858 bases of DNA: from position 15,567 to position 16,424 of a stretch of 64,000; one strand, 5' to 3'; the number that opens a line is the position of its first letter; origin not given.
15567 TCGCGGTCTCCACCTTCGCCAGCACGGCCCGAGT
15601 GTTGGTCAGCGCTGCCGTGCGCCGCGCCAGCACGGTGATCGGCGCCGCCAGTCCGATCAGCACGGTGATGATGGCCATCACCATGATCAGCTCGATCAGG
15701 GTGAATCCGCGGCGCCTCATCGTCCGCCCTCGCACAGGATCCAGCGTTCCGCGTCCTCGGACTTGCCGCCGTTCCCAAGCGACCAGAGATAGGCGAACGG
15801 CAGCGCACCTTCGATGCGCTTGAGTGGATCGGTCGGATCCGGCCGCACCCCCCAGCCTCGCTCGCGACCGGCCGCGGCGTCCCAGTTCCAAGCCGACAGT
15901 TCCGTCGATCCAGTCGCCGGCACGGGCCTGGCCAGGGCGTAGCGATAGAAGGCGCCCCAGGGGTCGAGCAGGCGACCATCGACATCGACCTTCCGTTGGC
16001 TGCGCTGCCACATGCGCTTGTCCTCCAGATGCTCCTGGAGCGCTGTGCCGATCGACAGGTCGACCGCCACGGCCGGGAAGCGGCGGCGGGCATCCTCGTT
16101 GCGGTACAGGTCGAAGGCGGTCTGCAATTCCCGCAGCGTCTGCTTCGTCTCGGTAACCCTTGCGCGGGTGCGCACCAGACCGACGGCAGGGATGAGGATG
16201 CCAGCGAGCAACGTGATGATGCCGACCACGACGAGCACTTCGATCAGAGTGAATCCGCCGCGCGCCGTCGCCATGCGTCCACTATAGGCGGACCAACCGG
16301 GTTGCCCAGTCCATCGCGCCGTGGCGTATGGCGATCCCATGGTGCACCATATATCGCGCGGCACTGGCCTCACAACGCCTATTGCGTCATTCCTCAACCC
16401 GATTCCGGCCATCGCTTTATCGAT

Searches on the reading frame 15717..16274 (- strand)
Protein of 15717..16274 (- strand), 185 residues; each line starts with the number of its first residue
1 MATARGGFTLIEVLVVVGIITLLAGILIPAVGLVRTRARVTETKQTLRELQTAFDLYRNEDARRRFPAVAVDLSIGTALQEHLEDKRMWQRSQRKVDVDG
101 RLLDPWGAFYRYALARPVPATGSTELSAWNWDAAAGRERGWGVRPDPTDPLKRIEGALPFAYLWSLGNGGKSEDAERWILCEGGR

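Call 4: search_protein_families(library=pfam, proteins=[window:15717-16274:-], max_evalue=0.1)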
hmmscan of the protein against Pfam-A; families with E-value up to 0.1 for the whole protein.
window:15717-16274:- (185 aa): 2 families
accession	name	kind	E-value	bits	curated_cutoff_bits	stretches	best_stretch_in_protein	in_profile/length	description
PF07963.17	N_methyl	-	3.1e-05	23.8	21.2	1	5-27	4-26/27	Prokaryotic N-terminal methylation motif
PF08334.16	T2SSG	-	0.0029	18.1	21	1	36-113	7-77/108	Type II secretion system (T2SS), protein G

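Call 5: search_protein_families(library=ncbifam, proteins=[window:15717-16274:-], max_evalue=0.1)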
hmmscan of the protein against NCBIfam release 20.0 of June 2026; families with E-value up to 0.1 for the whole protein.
window:15717-16274:- (185 aa): 14 families
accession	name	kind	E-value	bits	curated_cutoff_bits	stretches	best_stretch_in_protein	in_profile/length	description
TIGR01710.1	typeII_sec_gspG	equivalog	3e-12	46.7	88.85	1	7-114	2-103/134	type II secretion system major pseudopilin GspG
NF007862.0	PRK10574.1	equivalog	3.1e-08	33.9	138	1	5-60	4-59/145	prepilin peptidase-dependent pilin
NF041775.1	typeIV_PilA_Myxo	equivalog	4.6e-08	33.3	400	1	6-63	11-68/214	type IV pilin protein PilA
TIGR01708.2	typeII_sec_gspH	equivalog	2.9e-06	27.4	80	1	7-60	3-53/169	type II secretion system minor pseudopilin GspH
NF041013.1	T4P_ComGE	equivalog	9.8e-06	25.6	49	1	7-62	5-61/83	competence type IV pilus minor pilin ComGE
NF040999.1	pilin_ComGC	equivalog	5.4e-05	23.3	75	1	7-58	3-54/84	competence type IV pilus major pilin ComGC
TIGR02532.1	IV_pilin_GFxxxE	domain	5.4e-05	22.9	16.3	1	6-27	2-23/24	prepilin-type N-terminal cleavage/methylation domain-containing protein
TIGR01711.1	gspJ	equivalog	0.0019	18.1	64.85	1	6-57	1-53/192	type II secretion system minor pseudopilin GspJ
TIGR02596.1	TIGR02596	subfamily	0.0042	17.2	70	1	8-53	1-47/196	Verru_Chthon cassette protein D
NF040982.1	ComGD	equivalog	0.0043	17.5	70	1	7-53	3-46/139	competence type IV pilus minor pilin ComGD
NF007800.0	PRK10506.1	equivalog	0.011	15.5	158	1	5-49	8-52/163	prepilin peptidase-dependent protein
TIGR02599.1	TIGR02599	subfamily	0.02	14.1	256.5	1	7-55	1-50/361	Verru_Chthon cassette protein C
TIGR01707.1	gspI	equivalog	0.028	14.9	44.35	1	7-37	1-31/101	type II secretion system minor pseudopilin GspI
NF041002.1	pilin_ComGF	equivalog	0.05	13.8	80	1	7-46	3-41/139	competence type IV pilus minor pilin ComGF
